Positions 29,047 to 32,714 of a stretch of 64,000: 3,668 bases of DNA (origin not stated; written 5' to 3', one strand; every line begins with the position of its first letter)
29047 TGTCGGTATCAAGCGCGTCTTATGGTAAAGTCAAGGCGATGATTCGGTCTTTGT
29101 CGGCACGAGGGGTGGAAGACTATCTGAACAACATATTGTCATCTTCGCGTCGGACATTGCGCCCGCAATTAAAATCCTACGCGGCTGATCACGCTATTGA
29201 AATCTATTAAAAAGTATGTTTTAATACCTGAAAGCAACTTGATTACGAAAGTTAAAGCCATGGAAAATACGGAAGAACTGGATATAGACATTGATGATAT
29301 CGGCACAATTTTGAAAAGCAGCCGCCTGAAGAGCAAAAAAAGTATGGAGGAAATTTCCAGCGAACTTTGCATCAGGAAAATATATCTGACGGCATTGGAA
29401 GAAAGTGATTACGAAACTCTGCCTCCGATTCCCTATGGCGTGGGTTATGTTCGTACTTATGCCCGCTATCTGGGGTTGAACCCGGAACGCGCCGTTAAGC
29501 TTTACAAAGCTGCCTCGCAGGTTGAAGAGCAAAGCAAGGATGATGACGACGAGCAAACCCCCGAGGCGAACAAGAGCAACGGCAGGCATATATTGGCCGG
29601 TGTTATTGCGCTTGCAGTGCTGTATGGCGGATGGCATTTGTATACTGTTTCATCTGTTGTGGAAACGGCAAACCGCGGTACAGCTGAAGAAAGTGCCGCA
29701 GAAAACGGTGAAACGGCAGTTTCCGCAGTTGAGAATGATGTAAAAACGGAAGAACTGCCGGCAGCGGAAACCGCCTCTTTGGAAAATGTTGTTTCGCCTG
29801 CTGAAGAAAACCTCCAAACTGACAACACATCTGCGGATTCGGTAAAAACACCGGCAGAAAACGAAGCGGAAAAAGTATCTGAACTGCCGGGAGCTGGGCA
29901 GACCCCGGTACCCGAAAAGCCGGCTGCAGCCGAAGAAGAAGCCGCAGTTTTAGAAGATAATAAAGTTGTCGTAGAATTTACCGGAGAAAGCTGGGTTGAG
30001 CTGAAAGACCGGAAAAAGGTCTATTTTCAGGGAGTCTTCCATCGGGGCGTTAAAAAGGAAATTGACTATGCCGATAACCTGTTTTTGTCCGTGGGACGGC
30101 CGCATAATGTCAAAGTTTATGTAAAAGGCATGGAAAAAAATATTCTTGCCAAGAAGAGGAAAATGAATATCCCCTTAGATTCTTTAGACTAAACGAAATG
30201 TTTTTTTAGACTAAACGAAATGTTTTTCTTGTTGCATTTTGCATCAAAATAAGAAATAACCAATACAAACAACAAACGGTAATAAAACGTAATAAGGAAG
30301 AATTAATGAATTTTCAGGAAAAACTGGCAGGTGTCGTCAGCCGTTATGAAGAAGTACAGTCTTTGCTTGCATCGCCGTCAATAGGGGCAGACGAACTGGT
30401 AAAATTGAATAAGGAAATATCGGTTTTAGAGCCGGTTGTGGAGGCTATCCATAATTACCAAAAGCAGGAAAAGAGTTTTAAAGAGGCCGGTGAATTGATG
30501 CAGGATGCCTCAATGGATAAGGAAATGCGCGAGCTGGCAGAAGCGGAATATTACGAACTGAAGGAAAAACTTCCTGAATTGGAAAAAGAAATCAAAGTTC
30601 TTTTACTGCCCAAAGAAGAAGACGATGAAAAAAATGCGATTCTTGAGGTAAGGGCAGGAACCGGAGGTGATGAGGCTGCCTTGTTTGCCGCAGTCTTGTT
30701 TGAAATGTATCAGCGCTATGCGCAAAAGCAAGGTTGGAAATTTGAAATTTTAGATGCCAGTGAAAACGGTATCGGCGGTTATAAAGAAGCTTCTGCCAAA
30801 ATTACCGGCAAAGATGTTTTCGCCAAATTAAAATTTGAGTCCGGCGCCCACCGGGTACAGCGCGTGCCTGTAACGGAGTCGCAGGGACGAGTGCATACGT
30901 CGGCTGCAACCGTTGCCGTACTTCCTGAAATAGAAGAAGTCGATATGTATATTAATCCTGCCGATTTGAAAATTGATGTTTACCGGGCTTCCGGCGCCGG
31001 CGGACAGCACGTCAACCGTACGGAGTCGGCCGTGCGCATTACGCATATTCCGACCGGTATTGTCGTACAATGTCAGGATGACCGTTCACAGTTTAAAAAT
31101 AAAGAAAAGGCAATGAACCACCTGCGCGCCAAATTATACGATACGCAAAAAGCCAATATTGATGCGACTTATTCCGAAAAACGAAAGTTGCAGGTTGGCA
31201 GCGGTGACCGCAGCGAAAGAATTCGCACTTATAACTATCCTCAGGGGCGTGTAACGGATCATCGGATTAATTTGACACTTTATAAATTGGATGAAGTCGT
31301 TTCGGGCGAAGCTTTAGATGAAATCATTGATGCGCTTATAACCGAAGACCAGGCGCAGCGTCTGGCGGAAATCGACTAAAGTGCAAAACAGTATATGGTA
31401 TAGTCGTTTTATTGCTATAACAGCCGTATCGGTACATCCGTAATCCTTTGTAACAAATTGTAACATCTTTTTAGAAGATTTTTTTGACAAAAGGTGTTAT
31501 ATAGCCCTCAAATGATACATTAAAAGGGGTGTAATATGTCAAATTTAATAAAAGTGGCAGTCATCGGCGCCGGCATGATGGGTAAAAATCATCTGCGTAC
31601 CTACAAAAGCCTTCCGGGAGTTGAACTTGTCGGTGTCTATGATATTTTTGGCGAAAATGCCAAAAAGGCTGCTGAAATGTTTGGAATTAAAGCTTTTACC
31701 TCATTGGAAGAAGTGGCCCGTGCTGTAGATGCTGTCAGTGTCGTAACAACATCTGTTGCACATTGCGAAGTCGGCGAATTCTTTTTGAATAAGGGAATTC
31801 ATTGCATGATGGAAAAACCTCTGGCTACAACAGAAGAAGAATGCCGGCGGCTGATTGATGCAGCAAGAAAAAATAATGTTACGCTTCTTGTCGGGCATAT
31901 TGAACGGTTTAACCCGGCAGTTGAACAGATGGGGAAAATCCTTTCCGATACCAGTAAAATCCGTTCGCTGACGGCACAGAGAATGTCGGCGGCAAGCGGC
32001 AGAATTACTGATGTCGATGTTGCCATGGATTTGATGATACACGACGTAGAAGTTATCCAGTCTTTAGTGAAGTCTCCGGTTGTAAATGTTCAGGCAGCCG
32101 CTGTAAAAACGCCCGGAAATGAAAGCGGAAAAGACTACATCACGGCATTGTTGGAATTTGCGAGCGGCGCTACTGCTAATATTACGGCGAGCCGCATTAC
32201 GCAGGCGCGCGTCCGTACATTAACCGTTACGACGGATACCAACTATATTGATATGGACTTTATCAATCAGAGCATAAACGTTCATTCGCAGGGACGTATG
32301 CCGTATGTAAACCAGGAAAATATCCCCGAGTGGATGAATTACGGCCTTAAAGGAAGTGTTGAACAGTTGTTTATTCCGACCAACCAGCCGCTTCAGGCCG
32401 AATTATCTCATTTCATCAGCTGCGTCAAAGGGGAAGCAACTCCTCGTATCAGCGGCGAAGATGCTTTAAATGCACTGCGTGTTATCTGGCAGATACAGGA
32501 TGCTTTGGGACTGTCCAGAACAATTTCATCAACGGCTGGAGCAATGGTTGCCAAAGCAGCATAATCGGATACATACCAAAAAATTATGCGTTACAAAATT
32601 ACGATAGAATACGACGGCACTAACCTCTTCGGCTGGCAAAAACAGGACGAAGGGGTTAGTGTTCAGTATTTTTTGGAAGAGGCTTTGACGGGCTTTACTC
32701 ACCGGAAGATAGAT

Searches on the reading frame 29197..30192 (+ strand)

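Call 92: search_protein_families(library=pfam, proteins=[window:29197-30192:+], max_evalue=0.00001)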
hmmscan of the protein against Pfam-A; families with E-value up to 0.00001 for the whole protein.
window:29197-30192:+ (331 aa): 2 families
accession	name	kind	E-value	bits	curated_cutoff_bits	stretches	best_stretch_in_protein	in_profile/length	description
PF13413.12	HTH_25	-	7.1e-17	61.4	24.6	1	39-98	2-61/62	Helix-turn-helix domain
PF13464.11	RodZ_C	-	1.8e-08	34.7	23.9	1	258-320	1-64/72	RodZ C-terminal domain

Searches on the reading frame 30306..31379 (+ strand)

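Call 92: search_protein_families(library=pfam, proteins=[window:30306-31379:+], max_evalue=0.00001)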
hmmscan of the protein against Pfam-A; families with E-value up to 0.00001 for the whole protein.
window:30306-31379:+ (357 aa): 2 families
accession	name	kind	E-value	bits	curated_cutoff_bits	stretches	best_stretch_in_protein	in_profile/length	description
PF03462.23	PCRF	-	2.1e-71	240.2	24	1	12-203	3-194/194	PCRF domain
PF00472.26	RF-1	-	1.2e-43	148.2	35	1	211-320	2-116/116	RF-1 domain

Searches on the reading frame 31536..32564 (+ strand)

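Call 92: search_protein_families(library=pfam, proteins=[window:31536-32564:+], max_evalue=0.00001)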
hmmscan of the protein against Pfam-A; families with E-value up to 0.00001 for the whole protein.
window:31536-32564:+ (342 aa): 3 families
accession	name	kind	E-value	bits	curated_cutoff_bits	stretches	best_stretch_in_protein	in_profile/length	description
PF01408.29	GFO_IDH_MocA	-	7.8e-32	110.9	24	1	5-121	1-120/120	Oxidoreductase family, NAD-binding Rossmann fold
PF22725.1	GFO_IDH_MocA_C3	-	1.3e-10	41.8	27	1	162-232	45-117/124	GFO/IDH/MocA C-terminal domain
PF02894.22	GFO_IDH_MocA_C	-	4.7e-09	36.8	22.9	1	162-317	42-203/218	Oxidoreductase family, C-terminal alpha/beta domain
